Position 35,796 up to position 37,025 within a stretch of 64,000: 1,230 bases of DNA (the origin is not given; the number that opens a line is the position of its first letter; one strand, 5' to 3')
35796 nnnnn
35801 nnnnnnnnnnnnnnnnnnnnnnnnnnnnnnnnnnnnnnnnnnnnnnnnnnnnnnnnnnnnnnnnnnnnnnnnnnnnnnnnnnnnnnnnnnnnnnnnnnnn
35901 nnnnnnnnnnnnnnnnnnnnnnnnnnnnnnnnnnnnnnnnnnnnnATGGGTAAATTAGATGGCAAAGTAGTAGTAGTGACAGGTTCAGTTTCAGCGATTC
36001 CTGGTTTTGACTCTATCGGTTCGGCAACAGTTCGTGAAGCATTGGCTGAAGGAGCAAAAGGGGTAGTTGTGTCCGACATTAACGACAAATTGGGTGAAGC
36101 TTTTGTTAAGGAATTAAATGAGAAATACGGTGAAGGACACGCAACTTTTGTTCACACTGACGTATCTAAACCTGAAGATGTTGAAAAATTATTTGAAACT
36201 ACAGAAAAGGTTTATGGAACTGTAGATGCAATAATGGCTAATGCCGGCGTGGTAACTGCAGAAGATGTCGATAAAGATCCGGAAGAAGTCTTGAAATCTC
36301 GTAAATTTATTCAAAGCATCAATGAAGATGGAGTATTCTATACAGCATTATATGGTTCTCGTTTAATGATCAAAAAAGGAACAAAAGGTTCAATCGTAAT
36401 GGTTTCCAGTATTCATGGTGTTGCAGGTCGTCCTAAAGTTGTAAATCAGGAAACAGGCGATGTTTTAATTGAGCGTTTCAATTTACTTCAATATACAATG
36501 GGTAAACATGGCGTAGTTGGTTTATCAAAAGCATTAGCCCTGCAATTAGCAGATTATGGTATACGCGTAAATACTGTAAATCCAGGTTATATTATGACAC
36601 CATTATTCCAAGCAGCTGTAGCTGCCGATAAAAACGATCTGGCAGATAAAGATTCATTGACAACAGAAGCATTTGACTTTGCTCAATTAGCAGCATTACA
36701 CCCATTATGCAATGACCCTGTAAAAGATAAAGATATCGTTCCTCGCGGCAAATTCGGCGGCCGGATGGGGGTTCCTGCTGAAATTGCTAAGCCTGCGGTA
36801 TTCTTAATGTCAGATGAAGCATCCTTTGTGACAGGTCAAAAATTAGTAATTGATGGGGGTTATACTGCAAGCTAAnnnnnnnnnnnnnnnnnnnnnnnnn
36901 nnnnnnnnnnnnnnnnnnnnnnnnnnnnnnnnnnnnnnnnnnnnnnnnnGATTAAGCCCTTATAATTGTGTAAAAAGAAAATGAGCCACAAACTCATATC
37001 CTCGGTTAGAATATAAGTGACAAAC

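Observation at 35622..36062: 146-bp leader+start segment of the SDR gene tandemly triplicated, creating a cascade of translationally coupled minigenes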

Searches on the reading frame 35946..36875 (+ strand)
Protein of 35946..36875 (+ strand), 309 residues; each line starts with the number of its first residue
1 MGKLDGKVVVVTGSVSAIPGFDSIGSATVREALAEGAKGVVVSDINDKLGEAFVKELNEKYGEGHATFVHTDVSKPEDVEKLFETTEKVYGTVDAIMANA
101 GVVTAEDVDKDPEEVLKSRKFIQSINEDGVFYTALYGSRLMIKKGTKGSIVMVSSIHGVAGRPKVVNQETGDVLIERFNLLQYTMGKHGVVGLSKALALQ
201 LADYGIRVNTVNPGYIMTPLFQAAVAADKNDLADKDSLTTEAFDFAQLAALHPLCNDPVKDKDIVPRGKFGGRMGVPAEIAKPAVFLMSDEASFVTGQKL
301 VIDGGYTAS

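Call 11: search_protein_families(library=pfam, proteins=[window:35946-36872:+], max_evalue=0.01)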
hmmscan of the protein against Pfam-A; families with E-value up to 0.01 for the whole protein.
window:35946-36872:+ (309 aa): 3 families
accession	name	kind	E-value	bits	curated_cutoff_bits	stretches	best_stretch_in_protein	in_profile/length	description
PF13561.12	adh_short_C2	-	3.3e-44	151.7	27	2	22-228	6-188/236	Enoyl-(Acyl carrier protein) reductase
PF00106.31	adh_short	-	3.1e-34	118.6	26.6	1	7-225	1-191/195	short chain dehydrogenase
PF08659.16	KR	-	1.5e-06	28.7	22.6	1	20-110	8-99/180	KR domain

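Call 14: find_encoding_contigs(protein=window:35946-36875:+, flank=4000, max_places=10)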
Protein window:35946-36875:+ (309 aa): 23 contigs read that carry it; 10 places shown.
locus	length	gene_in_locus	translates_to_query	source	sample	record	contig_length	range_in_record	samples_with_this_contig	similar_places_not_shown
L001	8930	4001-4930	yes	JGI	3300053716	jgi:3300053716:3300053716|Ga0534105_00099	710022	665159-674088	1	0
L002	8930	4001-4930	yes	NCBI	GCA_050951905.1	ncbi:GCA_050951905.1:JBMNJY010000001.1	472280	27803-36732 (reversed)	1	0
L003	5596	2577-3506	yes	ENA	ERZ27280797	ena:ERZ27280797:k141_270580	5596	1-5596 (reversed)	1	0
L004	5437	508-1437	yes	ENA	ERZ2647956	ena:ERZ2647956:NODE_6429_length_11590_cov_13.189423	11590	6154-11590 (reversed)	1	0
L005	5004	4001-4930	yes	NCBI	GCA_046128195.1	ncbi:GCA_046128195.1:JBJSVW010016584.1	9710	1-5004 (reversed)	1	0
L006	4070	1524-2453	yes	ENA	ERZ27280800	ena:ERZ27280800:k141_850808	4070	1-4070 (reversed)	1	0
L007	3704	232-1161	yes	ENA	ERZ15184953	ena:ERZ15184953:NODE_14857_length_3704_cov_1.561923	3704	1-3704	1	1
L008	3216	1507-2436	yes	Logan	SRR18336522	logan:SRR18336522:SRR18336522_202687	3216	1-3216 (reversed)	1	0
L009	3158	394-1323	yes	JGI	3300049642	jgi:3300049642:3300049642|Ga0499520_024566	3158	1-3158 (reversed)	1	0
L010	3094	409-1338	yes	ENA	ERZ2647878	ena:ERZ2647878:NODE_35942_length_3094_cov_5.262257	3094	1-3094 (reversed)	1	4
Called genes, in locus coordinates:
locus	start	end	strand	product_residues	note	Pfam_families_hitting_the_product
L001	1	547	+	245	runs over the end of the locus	PF00571:CBS (faint)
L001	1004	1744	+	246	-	PF12161:HsdM_N, PF02384:N6_Mtase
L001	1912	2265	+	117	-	-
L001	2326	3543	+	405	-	PF00872:Transposase_mut, PF10551:MULE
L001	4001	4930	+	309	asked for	PF00106:adh_short, PF08659:KR (faint), PF13561:adh_short_C2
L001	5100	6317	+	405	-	PF00872:Transposase_mut, PF10551:MULE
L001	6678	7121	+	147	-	-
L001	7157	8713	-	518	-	PF00239:Resolvase, PF07508:Recombinase, PF13408:Zn_ribbon_recom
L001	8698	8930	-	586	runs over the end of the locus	PF00239:Resolvase, PF07508:Recombinase, PF13408:Zn_ribbon_recom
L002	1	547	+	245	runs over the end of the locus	PF00571:CBS (faint)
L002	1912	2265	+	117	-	-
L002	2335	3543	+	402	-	PF00872:Transposase_mut, PF10551:MULE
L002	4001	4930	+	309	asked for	PF00106:adh_short, PF08659:KR (faint), PF13561:adh_short_C2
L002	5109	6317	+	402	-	PF00872:Transposase_mut, PF10551:MULE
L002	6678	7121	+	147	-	-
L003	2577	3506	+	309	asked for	PF00106:adh_short, PF08659:KR (faint), PF13561:adh_short_C2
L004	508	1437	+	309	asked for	PF00106:adh_short, PF08659:KR (faint), PF13561:adh_short_C2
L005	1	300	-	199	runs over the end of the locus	PF14487:DarT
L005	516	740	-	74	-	-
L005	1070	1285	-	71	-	-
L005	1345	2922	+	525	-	PF02796:HTH_7 (weak), PF13384:HTH_23 (weak), PF00665:rve (weak), PF22483:Mu-transpos_C_2 (weak)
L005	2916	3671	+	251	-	PF01695:IstB_IS21, PF00308:Bac_DnaA, PF20720:nSTAND3 (weak), PF00004:AAA (faint)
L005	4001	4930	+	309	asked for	PF00106:adh_short, PF08659:KR (faint), PF13561:adh_short_C2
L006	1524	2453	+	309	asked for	PF00106:adh_short, PF08659:KR (faint), PF13561:adh_short_C2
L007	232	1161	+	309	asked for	PF00106:adh_short, PF08659:KR (faint), PF13561:adh_short_C2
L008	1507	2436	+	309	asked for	PF00106:adh_short, PF08659:KR (faint), PF13561:adh_short_C2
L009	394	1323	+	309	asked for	PF00106:adh_short, PF08659:KR (faint), PF13561:adh_short_C2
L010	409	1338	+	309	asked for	PF00106:adh_short, PF08659:KR (faint), PF13561:adh_short_C2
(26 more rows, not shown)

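Call 18: search_protein_families(library=ncbifam, proteins=[window:35946-36872:+], max_evalue=0.001)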
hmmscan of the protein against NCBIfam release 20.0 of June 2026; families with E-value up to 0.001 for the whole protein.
window:35946-36872:+ (309 aa): 213 families (the best 25 are shown)
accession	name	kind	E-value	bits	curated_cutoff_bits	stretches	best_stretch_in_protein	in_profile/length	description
NF052562.1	RADHDNL4305835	equivalog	2.7e-47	161.3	400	2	2-229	3-204/252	NADP-dependent (R)-specific alcohol dehydrogenase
NF004818.0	PRK06172.1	equivalog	3.3e-46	157.7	336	2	3-231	4-205/253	SDR family oxidoreductase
NF005559.1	PRK07231.1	subfamily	4.4e-44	150.8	215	2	4-231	2-201/249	glucose 1-dehydrogenase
NF009093.0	PRK12429.1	subfamily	4.4e-41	140.9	258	1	3-308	2-258/259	3-hydroxybutyrate dehydrogenase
NF004713.0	PRK06057.1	equivalog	1.3e-39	136.2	404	2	3-230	6-203/257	3-oxoacyl-ACP reductase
NF004791.0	PRK06138.1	equivalog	2.2e-39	135.3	312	2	3-233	2-203/252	SDR family oxidoreductase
NF052558.1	MBtsdlDhBudC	equivalog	1.2e-38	133.1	270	2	5-228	2-194/250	meso-2,3-butanediol dehydrogenase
NF005469.0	PRK07063.1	equivalog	1.2e-38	133.1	306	1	2-307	3-255/260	SDR family oxidoreductase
NF005067.0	PRK06484.1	equivalog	1.5e-37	129.4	713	2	5-232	8-207/524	short chain dehydrogenase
TIGR01963.1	PHB_DH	subfamily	2e-37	128.9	307.05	1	7-308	2-254/255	3-hydroxybutyrate dehydrogenase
NF053702.1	TrHdxCHCADhChcB1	equivalog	3e-37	128.3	400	2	4-221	2-193/250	trans-4-hydroxycyclohexanecarboxylate dehydrogenase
NF004198.0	PRK05653.1-3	equivalog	5.1e-37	127.7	296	2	3-224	4-197/248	3-oxoacyl-ACP reductase FabG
NF052481.1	FucosDh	equivalog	6.4e-36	124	300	2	3-239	4-209/257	L-fucose dehydrogenase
TIGR03971.1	SDR_subfam_1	subfamily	7.7e-36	123.8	300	1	63-308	63-270/271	mycofactocin-coupled SDR family oxidoreductase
NF005309.0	PRK06841.1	subfamily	8.4e-36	123.8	286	2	3-235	12-213/255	GolD/DthD family dehydrogenase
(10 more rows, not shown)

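Call 19: search_solved_structures(query=window:35946-36872:+, max_evalue=1e-10)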
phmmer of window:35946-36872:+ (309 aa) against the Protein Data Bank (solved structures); distinct sequences matched with E-value up to 1e-10: 298 (the best 60 are shown).
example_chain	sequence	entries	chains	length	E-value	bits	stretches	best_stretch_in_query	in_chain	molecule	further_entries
5x8h_A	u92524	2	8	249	6e-35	124.2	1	1-233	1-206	Short-chain dehydrogenase reductase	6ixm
1zjy_A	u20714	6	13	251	4.4e-30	108.2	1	3-226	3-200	R-specific alcohol dehydrogenase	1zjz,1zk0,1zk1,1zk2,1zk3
8kcn_A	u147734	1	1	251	8.8e-30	107.2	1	3-226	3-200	NADP-dependent (R)-specific alcohol dehydrogenase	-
7p7y_A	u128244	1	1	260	9.4e-30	107.2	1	3-227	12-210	NADPH dependent R-specific alcohol dehydrogenase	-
7p36_A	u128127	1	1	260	1e-29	107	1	3-227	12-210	NADPH dependent R-specific alcohol dehydrogenase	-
6y15_A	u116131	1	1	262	1.1e-29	106.9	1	3-226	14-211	R-specific alcohol dehydrogenase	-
6y0s_AAA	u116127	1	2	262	1.3e-29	106.7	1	3-226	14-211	R-specific alcohol dehydrogenase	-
4rf2_A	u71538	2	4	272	1.5e-29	106.5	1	3-227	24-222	NADPH dependent R-specific alcohol dehydrogenase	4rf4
6y1c_A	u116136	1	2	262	1.5e-29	106.4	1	3-226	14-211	R-specific alcohol dehydrogenase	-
4rf3_A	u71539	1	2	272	1.8e-29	106.2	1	3-226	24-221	NADPH dependent R-specific alcohol dehydrogenase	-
7a2b_A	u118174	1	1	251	2e-29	106.1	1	3-228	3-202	R-specific alcohol dehydrogenase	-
4rf5_A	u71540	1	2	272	2.1e-29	106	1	3-227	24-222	NADPH dependent R-specific alcohol dehydrogenase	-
8za1_A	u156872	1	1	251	2.4e-29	105.8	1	3-227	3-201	R-specific alcohol dehydrogenase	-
6y0z_A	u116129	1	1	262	2.8e-29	105.6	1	3-226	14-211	R-specific alcohol dehydrogenase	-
1nxq_A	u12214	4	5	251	2.9e-29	105.5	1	3-227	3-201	R-alcohol dehydrogenase | R-specific alcohol dehydrogenase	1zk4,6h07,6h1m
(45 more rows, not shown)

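Call 22: list_cluster_members(proteins=[window:35946-36872:+, window:33980-35194:+])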
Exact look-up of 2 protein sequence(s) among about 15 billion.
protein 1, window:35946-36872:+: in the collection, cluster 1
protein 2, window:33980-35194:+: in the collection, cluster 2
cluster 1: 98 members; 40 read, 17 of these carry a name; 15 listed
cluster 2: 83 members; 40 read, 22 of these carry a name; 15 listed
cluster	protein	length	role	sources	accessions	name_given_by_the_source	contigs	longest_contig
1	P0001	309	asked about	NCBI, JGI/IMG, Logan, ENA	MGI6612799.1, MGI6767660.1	MAG: SDR family NAD(P)-dependent oxidoreductase [Saccharofermentanales bacterium] | NAD(P)-dependent dehydrogenase (short-subunit alcohol dehydrogenase family)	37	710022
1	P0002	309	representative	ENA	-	-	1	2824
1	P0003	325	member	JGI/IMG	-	NAD(P)-dependent dehydrogenase (short-subunit alcohol dehydrogenase family)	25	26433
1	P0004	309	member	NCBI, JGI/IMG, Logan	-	NAD(P)-dependent dehydrogenase (short-subunit alcohol dehydrogenase family)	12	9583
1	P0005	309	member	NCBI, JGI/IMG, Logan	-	NAD(P)-dependent dehydrogenase (short-subunit alcohol dehydrogenase family)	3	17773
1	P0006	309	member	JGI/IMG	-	NAD(P)-dependent dehydrogenase (short-subunit alcohol dehydrogenase family)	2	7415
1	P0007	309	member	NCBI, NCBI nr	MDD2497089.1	MAG: SDR family oxidoreductase [Desulfitobacteriaceae bacterium] | SDR family oxidoreductase [Desulfitobacteriaceae bacterium]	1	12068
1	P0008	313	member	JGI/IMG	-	NAD(P)-dependent dehydrogenase (short-subunit alcohol dehydrogenase family)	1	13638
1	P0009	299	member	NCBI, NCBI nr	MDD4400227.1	MAG: SDR family oxidoreductase [Dysgonamonadaceae bacterium] | SDR family oxidoreductase [Dysgonamonadaceae bacterium]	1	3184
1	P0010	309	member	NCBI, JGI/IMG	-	NAD(P)-dependent dehydrogenase (short-subunit alcohol dehydrogenase family)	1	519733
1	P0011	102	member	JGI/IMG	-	NAD(P)-dependent dehydrogenase (short-subunit alcohol dehydrogenase family)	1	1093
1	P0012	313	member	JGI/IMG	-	NAD(P)-dependent dehydrogenase (short-subunit alcohol dehydrogenase family)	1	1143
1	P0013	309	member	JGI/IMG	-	NAD(P)-dependent dehydrogenase (short-subunit alcohol dehydrogenase family)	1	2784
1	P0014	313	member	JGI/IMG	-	NAD(P)-dependent dehydrogenase (short-subunit alcohol dehydrogenase family)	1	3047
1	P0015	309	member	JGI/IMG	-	NAD(P)-dependent dehydrogenase (short-subunit alcohol dehydrogenase family)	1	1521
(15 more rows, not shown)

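Call 23: find_related_loci(query=window:35946-36872:+, collection=genome_contigs, flank=3000)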
Query window:35946-36872:+ (309 aa) in genome_contigs; peptide patterns used: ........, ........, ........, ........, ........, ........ (x = any residue, [..] = any of these).
90 stretches matched a pattern; 39 encode a relative of the query (tblastn E <= 1e-3); 39 distinct loci.
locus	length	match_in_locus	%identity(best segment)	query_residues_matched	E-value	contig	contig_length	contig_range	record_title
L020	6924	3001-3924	93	1-308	0e+0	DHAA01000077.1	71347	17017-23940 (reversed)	MAG TPA_asm: Thermacetogenium sp. UBA4966 UBA4966_contig_1021, whole genome shotgun sequence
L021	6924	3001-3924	93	1-308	0e+0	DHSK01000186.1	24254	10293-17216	MAG TPA_asm: Syntrophomonas sp. UBA5288 UBA5288_contig_4554, whole genome shotgun sequence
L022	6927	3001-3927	92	1-309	0e+0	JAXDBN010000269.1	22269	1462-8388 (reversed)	MAG: Syntrophomonadaceae bacterium isolate POMEDNA-B19 Raw2_k127_2197600, whole genome shotgun sequence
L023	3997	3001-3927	92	1-309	0e+0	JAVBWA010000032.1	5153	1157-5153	MAG: Syntrophomonas sp. isolate ZNE14_Bin50 all_Scaff011588, whole genome shotgun sequence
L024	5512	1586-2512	92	1-309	0e+0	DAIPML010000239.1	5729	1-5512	MAG TPA_asm: Clostridiales bacterium isolate CTOTU40535 NODE_9795_length_5729_cov_8.047585, whole genome shotgun sequenc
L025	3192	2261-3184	93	1-308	0e+0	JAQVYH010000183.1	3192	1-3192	MAG: Eubacteriales bacterium isolate STF2_145 NODE_130537_length_3192_cov_1.959543_Sandtown_F2, whole genome shotgun seq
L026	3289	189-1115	93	1-309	0e+0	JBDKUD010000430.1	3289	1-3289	MAG: Syntrophomonas sp. isolate 7_bin.41_R1 c_000000119483, whole genome shotgun sequence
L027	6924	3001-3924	93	1-308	0e+0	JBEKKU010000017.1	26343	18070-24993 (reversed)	MAG: Thermacetogeniaceae bacterium isolate SPRUCE 354 SPRUCE_354_17, whole genome shotgun sequence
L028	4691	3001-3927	92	1-309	0e+0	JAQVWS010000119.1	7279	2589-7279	MAG: Syntrophomonas sp. isolate STF2_108 NODE_34341_length_7279_cov_5.796001_Sandtown_F2, whole genome shotgun sequence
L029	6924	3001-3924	91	1-308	0e+0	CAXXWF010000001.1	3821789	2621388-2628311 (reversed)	MAG: Syntrophomonadaceae bacterium isolate 510d5e25-0d66-4dd2-8cb2-8a0e7e1720a4 genome assembly, contig: contig_1, whole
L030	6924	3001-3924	90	1-308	0e+0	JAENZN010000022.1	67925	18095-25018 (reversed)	MAG: Syntrophomonas sp. isolate BM5_bin.8 BM5_bin8_NODE_168_length_67925_cov_78.497908, whole genome shotgun sequence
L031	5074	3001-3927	90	1-309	0e+0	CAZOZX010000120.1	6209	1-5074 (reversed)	MAG TPA_asm: uncultured Syntrophomonas sp. isolate binchicken_co22_235 genome assembly, contig: NODE_12106_length_6209_c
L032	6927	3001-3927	91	1-309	0e+0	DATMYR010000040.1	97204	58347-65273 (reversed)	MAG TPA_asm: Syntrophomonadaceae bacterium isolate SMAG_U13153 k141_93684, whole genome shotgun sequence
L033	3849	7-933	91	1-309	0e+0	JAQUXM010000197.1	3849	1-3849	MAG: Syntrophomonadaceae bacterium isolate STD2_213 NODE_112285_length_3849_cov_17.072273_Sandtown_D2, whole genome shot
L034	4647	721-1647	90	1-309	0e+0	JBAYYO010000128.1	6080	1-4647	MAG: Syntrophomonas sp. isolate SO_2017_CLC_29 scaffold_24628_c1_PH3_2017, whole genome shotgun sequence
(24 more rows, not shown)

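Call 24: find_related_loci(query=window:35946-36872:+, collection=metagenome_contigs, flank=3000)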
Query window:35946-36872:+ (309 aa) in metagenome_contigs; peptide patterns used: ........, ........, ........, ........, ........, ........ (x = any residue, [..] = any of these).
136 stretches matched a pattern; 38 encode a relative of the query (tblastn E <= 1e-3); 37 distinct loci.
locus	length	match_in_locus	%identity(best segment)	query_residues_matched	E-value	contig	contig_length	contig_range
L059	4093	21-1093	100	1-309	0e+0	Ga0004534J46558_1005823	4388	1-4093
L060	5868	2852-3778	95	1-309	0e+0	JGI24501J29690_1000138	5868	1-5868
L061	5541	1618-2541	93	1-308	0e+0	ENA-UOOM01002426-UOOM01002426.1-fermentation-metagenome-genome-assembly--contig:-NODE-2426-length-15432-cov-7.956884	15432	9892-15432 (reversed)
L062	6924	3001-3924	93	1-308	0e+0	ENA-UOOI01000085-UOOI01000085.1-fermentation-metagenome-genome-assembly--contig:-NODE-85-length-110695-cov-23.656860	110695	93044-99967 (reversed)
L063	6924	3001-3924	93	1-308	0e+0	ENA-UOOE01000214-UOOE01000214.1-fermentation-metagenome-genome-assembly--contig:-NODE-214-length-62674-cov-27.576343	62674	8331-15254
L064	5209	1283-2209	92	1-309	0e+0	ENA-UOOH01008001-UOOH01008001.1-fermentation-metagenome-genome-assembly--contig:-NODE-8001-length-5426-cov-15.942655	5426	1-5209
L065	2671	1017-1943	92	1-309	0e+0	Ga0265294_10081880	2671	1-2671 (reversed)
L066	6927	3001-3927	91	1-309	0e+0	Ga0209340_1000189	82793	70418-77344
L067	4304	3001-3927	91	1-309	0e+0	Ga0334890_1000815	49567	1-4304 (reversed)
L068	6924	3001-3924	90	1-308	0e+0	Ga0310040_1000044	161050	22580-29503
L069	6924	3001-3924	90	1-308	0e+0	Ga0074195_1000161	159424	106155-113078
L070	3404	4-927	90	1-308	0e+0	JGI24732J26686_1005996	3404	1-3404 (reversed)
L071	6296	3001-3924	92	1-308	0e+0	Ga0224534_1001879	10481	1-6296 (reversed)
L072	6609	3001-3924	90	1-308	0e+0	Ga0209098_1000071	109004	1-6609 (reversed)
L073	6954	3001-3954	89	1-308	0e+0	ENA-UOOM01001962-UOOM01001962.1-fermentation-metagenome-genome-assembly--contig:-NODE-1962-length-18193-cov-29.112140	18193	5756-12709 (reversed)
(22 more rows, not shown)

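Call 49: search_protein_families(library=pfam, proteins=[L029:2281-2703:+, L005:1345-2919:+], max_evalue=0.001)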
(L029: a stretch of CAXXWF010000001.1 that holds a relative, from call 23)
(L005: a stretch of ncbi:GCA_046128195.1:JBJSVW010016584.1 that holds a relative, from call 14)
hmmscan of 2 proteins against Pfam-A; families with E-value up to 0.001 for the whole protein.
L029:2281-2703:+ (141 aa): 1 family
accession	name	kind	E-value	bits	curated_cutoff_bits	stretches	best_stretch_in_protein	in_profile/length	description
PF10057.14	MpsC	-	8.1e-21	74.6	23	1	28-137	2-111/111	Na+-translocating membrane potential-generating system (MpsC)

L005:1345-2919:+ (525 aa): 9 families
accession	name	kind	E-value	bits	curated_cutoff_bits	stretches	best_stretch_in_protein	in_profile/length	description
PF00665.32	rve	-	8.4e-08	32.8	32.6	1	132-242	4-102/102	Integrase core domain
PF02796.21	HTH_7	-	9.7e-07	29.3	23.8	1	10-41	11-42/45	Helix-turn-helix domain of resolvase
PF22483.2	Mu-transpos_C_2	-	1.3e-06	28.5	27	1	317-386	8-71/73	Mu transposase, C-terminal domain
PF13384.12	HTH_23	-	1.4e-06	28.3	24.6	1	13-41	11-38/50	Homeodomain-like domain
PF10654.15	DUF2481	-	0.00014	22.4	27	1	11-61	71-120/126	Protein of unknown function (DUF2481)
PF15978.11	TnsD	-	0.00014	21.4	32.4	1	12-84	190-261/355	Tn7-like transposition protein D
PF08279.18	HTH_11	-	0.00025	21.3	25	0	17-40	13-35/55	HTH domain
PF00196.25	GerE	-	0.00032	20.7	23.5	0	20-41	17-38/57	Bacterial regulatory proteins, luxR family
PF13309.12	HTH_22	-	0.0006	20.2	29.6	0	23-40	44-61/63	HTH domain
